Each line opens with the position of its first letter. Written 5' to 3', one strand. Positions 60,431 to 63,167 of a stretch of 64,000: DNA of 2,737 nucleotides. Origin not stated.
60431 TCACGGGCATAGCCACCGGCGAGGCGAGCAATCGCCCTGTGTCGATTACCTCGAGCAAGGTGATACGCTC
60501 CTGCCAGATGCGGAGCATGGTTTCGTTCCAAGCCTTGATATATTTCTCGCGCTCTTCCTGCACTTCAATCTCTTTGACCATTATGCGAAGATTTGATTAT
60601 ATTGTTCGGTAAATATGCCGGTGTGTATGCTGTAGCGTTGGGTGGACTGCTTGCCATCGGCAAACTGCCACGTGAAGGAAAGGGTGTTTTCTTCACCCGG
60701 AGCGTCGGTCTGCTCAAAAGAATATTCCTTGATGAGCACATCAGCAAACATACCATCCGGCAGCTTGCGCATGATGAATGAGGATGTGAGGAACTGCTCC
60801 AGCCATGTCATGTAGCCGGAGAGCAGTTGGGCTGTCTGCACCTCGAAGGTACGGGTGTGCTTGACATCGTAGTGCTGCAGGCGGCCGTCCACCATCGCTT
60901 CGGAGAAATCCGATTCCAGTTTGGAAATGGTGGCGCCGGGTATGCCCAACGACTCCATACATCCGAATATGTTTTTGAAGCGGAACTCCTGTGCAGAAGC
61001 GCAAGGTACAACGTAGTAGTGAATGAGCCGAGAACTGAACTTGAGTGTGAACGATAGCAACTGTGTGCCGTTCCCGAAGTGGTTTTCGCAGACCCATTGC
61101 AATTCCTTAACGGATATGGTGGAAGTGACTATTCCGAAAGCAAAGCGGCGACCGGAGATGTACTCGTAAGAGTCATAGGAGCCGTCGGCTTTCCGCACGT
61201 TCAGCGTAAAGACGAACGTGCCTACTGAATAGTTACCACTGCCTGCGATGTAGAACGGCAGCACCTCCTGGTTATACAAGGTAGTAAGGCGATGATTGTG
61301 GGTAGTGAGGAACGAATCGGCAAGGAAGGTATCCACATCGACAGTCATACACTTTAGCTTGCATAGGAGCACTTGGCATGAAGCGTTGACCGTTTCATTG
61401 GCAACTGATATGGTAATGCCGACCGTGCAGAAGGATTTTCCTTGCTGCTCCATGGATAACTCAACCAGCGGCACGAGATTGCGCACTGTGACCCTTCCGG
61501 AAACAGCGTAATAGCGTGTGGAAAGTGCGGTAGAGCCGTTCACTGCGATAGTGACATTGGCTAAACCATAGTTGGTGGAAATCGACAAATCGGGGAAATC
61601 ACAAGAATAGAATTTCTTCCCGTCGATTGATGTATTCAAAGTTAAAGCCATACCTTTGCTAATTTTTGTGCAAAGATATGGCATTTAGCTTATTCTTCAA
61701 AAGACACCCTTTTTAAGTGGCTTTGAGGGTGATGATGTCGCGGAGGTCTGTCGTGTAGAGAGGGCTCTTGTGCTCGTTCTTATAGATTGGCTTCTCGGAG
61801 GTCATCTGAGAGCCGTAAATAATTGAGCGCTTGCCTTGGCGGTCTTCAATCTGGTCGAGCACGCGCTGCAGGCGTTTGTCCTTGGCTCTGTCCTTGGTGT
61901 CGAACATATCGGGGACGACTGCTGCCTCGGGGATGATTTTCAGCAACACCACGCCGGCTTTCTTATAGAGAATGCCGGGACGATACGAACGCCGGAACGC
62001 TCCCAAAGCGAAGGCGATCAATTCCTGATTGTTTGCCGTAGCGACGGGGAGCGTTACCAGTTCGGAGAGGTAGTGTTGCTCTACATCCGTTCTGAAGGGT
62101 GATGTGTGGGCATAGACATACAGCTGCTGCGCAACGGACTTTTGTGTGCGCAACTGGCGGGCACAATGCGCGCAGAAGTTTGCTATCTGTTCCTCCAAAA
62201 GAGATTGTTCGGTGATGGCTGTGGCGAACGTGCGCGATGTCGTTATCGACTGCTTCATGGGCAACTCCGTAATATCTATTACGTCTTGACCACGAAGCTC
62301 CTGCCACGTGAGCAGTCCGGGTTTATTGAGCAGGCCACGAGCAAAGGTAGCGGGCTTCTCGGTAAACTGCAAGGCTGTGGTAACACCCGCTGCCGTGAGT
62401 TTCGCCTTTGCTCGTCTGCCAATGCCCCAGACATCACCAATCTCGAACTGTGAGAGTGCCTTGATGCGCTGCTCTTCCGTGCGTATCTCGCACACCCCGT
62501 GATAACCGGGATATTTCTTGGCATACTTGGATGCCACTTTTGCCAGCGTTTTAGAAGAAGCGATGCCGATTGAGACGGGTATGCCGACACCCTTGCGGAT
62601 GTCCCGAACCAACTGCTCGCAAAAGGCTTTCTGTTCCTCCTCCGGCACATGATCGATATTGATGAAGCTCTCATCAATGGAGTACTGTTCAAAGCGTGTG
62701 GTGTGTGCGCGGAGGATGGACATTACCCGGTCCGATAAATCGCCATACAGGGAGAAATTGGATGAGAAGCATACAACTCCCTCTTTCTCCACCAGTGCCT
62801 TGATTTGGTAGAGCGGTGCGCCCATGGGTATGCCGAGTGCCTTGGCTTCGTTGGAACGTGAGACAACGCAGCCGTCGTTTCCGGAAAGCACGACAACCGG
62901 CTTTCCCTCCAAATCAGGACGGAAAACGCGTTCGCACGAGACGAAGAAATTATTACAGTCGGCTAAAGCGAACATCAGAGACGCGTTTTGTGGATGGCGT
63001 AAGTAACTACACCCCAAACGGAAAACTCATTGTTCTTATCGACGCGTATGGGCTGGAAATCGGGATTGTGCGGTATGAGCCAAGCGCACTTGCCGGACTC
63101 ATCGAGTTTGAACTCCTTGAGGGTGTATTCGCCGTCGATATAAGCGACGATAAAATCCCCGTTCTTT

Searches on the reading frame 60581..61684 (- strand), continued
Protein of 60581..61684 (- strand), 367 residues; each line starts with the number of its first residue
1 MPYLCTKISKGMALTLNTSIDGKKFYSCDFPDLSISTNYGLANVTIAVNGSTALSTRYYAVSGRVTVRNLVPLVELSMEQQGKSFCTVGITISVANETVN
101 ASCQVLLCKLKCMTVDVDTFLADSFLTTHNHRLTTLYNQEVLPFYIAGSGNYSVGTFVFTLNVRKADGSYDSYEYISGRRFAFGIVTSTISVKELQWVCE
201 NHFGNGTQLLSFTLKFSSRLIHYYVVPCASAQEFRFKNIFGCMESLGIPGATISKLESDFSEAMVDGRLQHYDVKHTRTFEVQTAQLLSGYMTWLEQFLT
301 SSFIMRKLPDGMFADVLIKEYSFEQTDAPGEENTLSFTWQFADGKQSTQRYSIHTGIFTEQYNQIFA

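Call 76: search_protein_families(library=phrogs, proteins=[L059:4474-5472:+, L059:5608-6921:+, L059:6941-7771:+, L059:7796-8524:+, L059:8530-9093:+, L059:9388-10008:+, L059:9908-11647:+, L059:3558-4151:+, L059:987-1667:+, L059:433-1041:+], max_evalue=0.05)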
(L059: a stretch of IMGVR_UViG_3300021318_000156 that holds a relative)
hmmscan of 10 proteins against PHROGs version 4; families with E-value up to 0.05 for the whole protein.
L059:4474-5472:+ (332 aa): 0 families

L059:5608-6921:+ (437 aa): 1 family
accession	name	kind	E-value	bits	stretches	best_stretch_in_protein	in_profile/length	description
phrog_11226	-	head and packaging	0.002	18.2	1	37-227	16-207/388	portal protein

L059:6941-7771:+ (276 aa): 0 families

L059:7796-8524:+ (242 aa): 1 family
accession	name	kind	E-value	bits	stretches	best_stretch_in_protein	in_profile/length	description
phrog_34927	-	unknown function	0.0058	17.9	0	59-73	25-39/79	-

L059:8530-9093:+ (187 aa): 0 families

L059:9388-10008:+ (206 aa): 0 families

L059:9908-11647:+ (579 aa): 1 family
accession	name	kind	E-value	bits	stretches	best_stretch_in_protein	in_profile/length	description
phrog_2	-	head and packaging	1.6e-08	34.8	1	42-468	270-547/807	terminase large subunit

L059:3558-4151:+ (197 aa): 0 families

L059:987-1667:+ (226 aa): 1 family
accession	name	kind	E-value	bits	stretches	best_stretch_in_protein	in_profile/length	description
phrog_16932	-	unknown function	0.023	14.6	1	188-223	353-386/480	-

L059:433-1041:+ (202 aa): 0 families

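Call 86: find_related_loci(query=L059:39-620:+, collection=viral_contigs, flank=10000)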
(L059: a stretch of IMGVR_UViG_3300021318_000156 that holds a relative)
Query L059:39-620:+ (193 aa) in viral_contigs; peptide patterns used: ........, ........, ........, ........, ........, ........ (x = any residue, [..] = any of these).
103 stretches matched a pattern; 88 encode a relative of the query (tblastn E <= 1e-3); the best 80 are kept; 80 distinct loci.
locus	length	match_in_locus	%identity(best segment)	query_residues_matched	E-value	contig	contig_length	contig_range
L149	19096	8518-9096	100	1-193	2e-130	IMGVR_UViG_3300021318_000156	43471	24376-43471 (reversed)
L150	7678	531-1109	99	1-193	1e-129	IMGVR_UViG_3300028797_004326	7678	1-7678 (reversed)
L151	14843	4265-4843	95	1-193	7e-125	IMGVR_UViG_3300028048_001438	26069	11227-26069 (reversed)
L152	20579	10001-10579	95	1-193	7e-125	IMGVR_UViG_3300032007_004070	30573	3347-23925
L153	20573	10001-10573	92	1-193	5e-117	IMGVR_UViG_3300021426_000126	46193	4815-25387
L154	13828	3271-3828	91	1-188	1e-113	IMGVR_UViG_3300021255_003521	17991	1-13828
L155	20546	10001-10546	79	6-187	1e-97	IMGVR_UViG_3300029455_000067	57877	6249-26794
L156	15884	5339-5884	79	6-187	2e-97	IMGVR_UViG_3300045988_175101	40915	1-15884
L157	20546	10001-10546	79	6-187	2e-97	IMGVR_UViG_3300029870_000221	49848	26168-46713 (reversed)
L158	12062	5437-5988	78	4-187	4e-97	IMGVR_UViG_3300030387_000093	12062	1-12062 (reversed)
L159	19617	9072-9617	79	6-187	1e-96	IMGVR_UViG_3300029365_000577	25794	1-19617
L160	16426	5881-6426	79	5-186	4e-96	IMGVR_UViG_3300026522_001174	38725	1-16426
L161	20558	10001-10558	91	1-188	1e-113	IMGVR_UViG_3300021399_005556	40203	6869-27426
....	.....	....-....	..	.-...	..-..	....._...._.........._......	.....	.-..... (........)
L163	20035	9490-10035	79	6-187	1e-92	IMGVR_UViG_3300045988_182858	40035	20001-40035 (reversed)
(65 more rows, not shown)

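Call 88: search_protein_families(library=pfam, proteins=[L149:289-1170:+, L149:1731-2123:+, L149:2126-2755:+, L149:3171-3707:-, L149:4303-4920:-, L149:5147-5707:+, L149:5789-6217:+, L149:6280-7371:+, L153:236-2848:+, L153:4605-5729:+], max_evalue=0.01)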
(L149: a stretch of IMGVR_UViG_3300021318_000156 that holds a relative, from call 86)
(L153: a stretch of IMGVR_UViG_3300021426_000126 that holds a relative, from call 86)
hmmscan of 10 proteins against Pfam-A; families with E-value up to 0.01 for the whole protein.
L149:289-1170:+ (293 aa): 1 family
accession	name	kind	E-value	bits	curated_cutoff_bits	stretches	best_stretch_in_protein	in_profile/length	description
PF03167.25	UDG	-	0.0088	16.6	24.3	0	138-269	51-125/141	Uracil DNA glycosylase superfamily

L149:1731-2123:+ (130 aa): 0 families

L149:2126-2755:+ (209 aa): 0 families

L149:3171-3707:- (178 aa): 0 families

L149:4303-4920:- (205 aa): 0 families

L149:5147-5707:+ (186 aa): 0 families

L149:5789-6217:+ (142 aa): 0 families

L149:6280-7371:+ (363 aa): 3 families
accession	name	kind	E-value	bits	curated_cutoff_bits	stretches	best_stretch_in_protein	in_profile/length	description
PF00574.28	CLP_protease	-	1.2e-16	61.5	20.2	1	28-173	43-180/182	Clp protease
PF00378.25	ECH_1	-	0.0037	17.1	27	1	118-176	121-178/251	Enoyl-CoA hydratase/isomerase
PF00107.32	ADH_zinc_N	-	0.0064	16.9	31.8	0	22-102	47-125/129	Zinc-binding dehydrogenase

L153:236-2848:+ (870 aa): 3 families
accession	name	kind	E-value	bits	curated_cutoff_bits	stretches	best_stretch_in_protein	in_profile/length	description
PF01580.24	FtsK_SpoIIIE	-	5.1e-23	82.1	24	1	313-504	12-214/221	FtsK/SpoIIIE family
PF13401.12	AAA_22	-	7.3e-06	26.8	27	1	341-506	4-122/130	AAA domain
PF13191.12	AAA_16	-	0.0029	18.5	32.6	1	323-475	3-147/167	AAA ATPase domain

L153:4605-5729:+ (374 aa): 5 families
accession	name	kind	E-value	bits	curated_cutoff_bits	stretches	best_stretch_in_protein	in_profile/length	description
PF00038.26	Filament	-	0.00092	19.4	40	0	126-198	32-103/313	Intermediate filament protein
PF07902.16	Gp58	-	0.0017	17.2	34.5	0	43-157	173-290/594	gp58-like protein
PF15665.10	FAM184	-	0.0028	17.8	32.7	1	100-228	67-197/211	Family with sequence similarity 184, A and B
PF07888.16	CALCOCO1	-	0.0081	15.5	36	1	270-352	60-143/496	Calcium binding and coiled-coil domain (CALCOCO1) like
PF05010.19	TACC_C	-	0.009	16.2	29.9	0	28-116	5-91/201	Transforming acidic coiled-coil-containing protein (TACC), C-terminal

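Call 90: search_protein_families(library=phrogs, proteins=[L149:7408-8370:+, L149:6280-7371:+, L149:8518-9099:+, L149:5147-5707:+, L149:5789-6217:+, L149:2126-2755:+, L149:289-1170:+, L153:236-2848:+, L153:3461-4291:+, L153:4605-5729:+], max_evalue=0.01)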
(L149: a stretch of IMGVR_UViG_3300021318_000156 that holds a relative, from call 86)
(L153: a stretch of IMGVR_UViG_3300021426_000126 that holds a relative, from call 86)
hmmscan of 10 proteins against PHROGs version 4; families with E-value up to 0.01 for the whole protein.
L149:7408-8370:+ (320 aa): 0 families

L149:6280-7371:+ (363 aa): 11 families
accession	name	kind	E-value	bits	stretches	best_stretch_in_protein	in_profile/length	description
phrog_94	-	head and packaging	8.2e-35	122.4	1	7-329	84-392/622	head maturation protease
phrog_2976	-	head and packaging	1.7e-26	94.8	1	16-319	35-301/394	head maturation protease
phrog_133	-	head and packaging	2.1e-23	83.8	1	6-356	22-335/668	head maturation protease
phrog_1684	-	head and packaging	6.3e-21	76.1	1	20-195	61-229/284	head maturation protease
phrog_53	-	head and packaging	3.1e-18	67.3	1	14-339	100-438/583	head maturation protease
phrog_3348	-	unknown function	1.3e-15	58.6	1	30-181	65-207/386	-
phrog_1827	-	other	1.2e-08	35.6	1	3-116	24-138/202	ATP-dependent protease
phrog_5410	-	other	4.6e-08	33.6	1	22-96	46-121/323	ATP-dependent protease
phrog_11747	-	unknown function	1.7e-05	25.2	1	18-87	48-120/290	-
phrog_2619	-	unknown function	0.00076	20.6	1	278-332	57-110/124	-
phrog_33547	-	unknown function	0.0034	17.4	1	22-129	18-123/357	-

L149:8518-9099:+ (193 aa): 0 families

L149:5147-5707:+ (186 aa): 0 families

L149:5789-6217:+ (142 aa): 0 families

L149:2126-2755:+ (209 aa): 0 families

L149:289-1170:+ (293 aa): 0 families

L153:236-2848:+ (870 aa): 3 families
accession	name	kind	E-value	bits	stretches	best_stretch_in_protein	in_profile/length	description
phrog_1358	-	moron, auxiliary metabolic gene and host takeover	1.1e-31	110.4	1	304-507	578-751/1382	FtsK/SpoIIIE-like protein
phrog_3551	-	moron, auxiliary metabolic gene and host takeover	3.1e-18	66.2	1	314-575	411-649/758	FtsK/SpoIIIE-like protein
phrog_7035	-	unknown function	3.4e-09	36.6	1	461-509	492-539/969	-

L153:3461-4291:+ (276 aa): 0 families

L153:4605-5729:+ (374 aa): 3 families
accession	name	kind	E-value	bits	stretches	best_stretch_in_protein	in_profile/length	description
phrog_13113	-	unknown function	0.00026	22.5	1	276-353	55-133/134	-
phrog_491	-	DNA, RNA and nucleotide metabolism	0.00062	20.5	1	214-275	4-65/176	Mu Gam-like end protection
phrog_20948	-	unknown function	0.0025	18.3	1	167-264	93-192/307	-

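Call 95: search_dna_similar(query=L059:9908-11647:+, collection=phages, mode=protein, max_evalue=0.00001, max_rows=15)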
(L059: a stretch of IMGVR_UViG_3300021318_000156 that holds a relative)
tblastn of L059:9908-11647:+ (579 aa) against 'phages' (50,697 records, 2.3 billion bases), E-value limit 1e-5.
Records with a match: 49; places in all: 49; records where one place covers at least 80% of the query: 28.
Best place of each record, by identity: <60% 49.
By first word of the organism name: Porphyromonas 18; Flavobacterium 13; Cellulophaga 9; Bacteriophage 4; Microcystis 2; Polaribacter 2; Bacteroides 1.
By host as written in the record: Cellulophaga sp. HaHaR_3_176 9; - 4; Microcystis sp. 2; Flavobacterium sp. LMO6 2; Polaribacter sp. AHE13PA 2; Flavobacterium psychrophilum MH1 2; Flavobacterium psychrophilum T23 2; Flavobacterium psychrophilum A2 2; and 22 more.
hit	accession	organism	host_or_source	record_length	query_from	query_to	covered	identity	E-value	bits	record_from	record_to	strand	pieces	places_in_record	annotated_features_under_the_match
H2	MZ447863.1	Microcystis phage Mea-Yong924-1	Microcystis sp.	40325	34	564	92%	34.2%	2e-87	302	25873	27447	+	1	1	terminase large subunit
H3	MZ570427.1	Microcystis phage Mae-Yong924-2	Microcystis sp.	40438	34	564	92%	34.2%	2e-87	302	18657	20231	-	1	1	terminase large subunit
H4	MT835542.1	Bacteriophage sp.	human fecal samples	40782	26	561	93%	33.2%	1e-82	288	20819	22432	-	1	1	record has no annotation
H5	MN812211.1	Flavobacterium phage vB_FspS_laban6-1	Flavobacterium sp. LMO6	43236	44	577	92%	26.7%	4e-37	154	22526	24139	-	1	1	hypothetical protein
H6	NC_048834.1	Flavobacterium phage vB_FspS_laban6-1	Flavobacterium sp. LMO6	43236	44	577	92%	26.7%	4e-37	154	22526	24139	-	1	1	hypothetical protein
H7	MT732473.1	Polaribacter phage Leef_1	Polaribacter sp. AHE13PA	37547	29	556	91%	25.6%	1e-34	145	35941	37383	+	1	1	hypothetical protein (x2)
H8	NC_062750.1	Polaribacter phage Leef_1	Polaribacter sp. AHE13PA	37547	29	556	91%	25.6%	1e-34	145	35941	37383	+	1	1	hypothetical protein (x2)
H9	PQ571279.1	Bacteroides phage BT-TP2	Bacteroides thetaiotaomicron BG12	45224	37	560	91%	24.7%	2e-33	142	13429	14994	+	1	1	terminase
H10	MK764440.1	Flavobacterium phage FPSV-F7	Flavobacterium psychrophilum 990512-1/1B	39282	44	537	85%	25.8%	2e-34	145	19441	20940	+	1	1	hypothetical protein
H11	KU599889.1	Flavobacterium phage 1H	Flavobacterium psychrophilum MH1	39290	44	537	85%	25.8%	2e-34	145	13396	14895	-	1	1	hypothetical protein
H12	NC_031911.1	Flavobacterium phage 1H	Flavobacterium psychrophilum MH1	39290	44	537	85%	25.8%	2e-34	145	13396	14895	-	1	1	hypothetical protein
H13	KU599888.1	Flavobacterium phage 23T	Flavobacterium psychrophilum T23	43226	44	537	85%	25.8%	2e-34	145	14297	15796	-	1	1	hypothetical protein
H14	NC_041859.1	Flavobacterium phage 23T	Flavobacterium psychrophilum T23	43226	44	537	85%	25.8%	2e-34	145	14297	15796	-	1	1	hypothetical protein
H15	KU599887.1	Flavobacterium phage 2A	Flavobacterium psychrophilum A2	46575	44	537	85%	25.8%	2e-34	145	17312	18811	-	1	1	hypothetical protein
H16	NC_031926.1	Flavobacterium phage 2A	Flavobacterium psychrophilum A2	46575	44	537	85%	25.8%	2e-34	145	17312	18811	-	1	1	hypothetical protein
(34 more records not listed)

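Call 104: search_protein_families(library=ncbifam, proteins=[window:60581-61651:-, L149:7408-8370:+, L059:5608-6921:+], max_evalue=0.01)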
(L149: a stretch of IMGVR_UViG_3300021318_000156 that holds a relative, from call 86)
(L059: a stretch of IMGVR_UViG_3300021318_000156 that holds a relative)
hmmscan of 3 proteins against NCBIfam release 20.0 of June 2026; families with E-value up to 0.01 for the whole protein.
window:60581-61651:- (356 aa): 0 families

L149:7408-8370:+ (320 aa): 0 families

L059:5608-6921:+ (437 aa): 0 families

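Call 110: search_protein_families(library=ncbifam, proteins=[L059:9908-11647:+, L149:6280-7371:+], max_evalue=0.001)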
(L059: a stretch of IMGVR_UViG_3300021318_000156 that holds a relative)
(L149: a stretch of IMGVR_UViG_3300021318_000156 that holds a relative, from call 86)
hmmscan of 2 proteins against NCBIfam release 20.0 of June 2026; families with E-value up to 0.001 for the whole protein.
L059:9908-11647:+ (579 aa): 0 families

L149:6280-7371:+ (363 aa): 9 families
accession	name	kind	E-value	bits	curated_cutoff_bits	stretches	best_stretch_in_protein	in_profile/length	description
NF045542.1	Clp_rel_HeadMat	equivalog_domain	1.5e-26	93.3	120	1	16-171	17-165/165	head maturation protease, ClpP-related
NF045540.1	scaf_prot_MCP1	exception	2.3e-24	86.1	475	1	9-356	7-320/652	ClpP-like prohead protease/major capsid protein fusion protein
NF001368.0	PRK00277.1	subfamily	3.6e-10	40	249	1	29-177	60-200/203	ATP-dependent Clp protease proteolytic subunit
NF009205.0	PRK12553.1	subfamily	2e-08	34.1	228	1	27-175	62-205/211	ATP-dependent Clp protease proteolytic subunit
NF011091.0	PRK14514.1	equivalog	1.7e-05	24.6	361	1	28-172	81-217/221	ATP-dependent Clp endopeptidase proteolytic subunit ClpP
NF011089.0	PRK14512.1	equivalog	3e-05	23.9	251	1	29-174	56-193/200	ATP-dependent Clp protease proteolytic subunit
NF011090.0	PRK14513.1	equivalog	0.00025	20.9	347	1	29-177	55-195/201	ATP-dependent Clp protease proteolytic subunit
NF047768.1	Clp_like_SDH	equivalog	0.00031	20.3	250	1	27-90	74-138/260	SDH family Clp fold serine proteinase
TIGR00493.1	clpP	equivalog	0.00094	19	308.6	0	29-172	55-190/192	ATP-dependent Clp endopeptidase proteolytic subunit ClpP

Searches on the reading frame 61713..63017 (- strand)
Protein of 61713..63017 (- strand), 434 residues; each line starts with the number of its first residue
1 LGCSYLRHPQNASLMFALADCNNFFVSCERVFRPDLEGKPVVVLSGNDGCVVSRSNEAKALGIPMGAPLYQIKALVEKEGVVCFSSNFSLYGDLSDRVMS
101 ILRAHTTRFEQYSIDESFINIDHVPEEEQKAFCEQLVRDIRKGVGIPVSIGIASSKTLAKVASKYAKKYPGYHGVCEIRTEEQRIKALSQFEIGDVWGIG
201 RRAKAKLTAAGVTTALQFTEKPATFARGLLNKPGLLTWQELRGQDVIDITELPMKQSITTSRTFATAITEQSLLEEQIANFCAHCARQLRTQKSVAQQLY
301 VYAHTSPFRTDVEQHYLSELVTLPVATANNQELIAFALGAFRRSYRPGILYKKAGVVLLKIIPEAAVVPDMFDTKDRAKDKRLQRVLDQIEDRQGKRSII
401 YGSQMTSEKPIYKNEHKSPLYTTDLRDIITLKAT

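Call 5: search_protein_families(library=pfam, proteins=[window:61713-63017:-], max_evalue=0.01)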
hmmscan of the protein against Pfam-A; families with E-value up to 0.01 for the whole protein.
window:61713-63017:- (434 aa): 4 families
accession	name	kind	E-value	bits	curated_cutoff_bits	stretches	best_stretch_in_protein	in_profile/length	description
PF00817.25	IMS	-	7.4e-41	140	23.2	1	20-164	2-148/148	impB/mucB/samB family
PF11799.13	IMS_C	-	5.3e-18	65.9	20.7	1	255-367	1-105/109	impB/mucB/samB family C-terminal domain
PF13438.11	DUF4113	-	1.3e-09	38.4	24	1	381-430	1-50/51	Domain of unknown function (DUF4113)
PF11798.14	IMS_HHH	-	0.00063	20.3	24.4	1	188-212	8-32/32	IMS family HHH motif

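Call 6: search_protein_families(library=phrogs, proteins=[window:61713-63017:-], max_evalue=0.01)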
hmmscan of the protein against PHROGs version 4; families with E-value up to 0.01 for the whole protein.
window:61713-63017:- (434 aa): 2 families
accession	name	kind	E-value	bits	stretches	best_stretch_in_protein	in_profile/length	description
phrog_1268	-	DNA, RNA and nucleotide metabolism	1.4e-126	423.8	1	15-431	3-424/425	DNA polymerase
phrog_14662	-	unknown function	5e-25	89.2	1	251-431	5-185/186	-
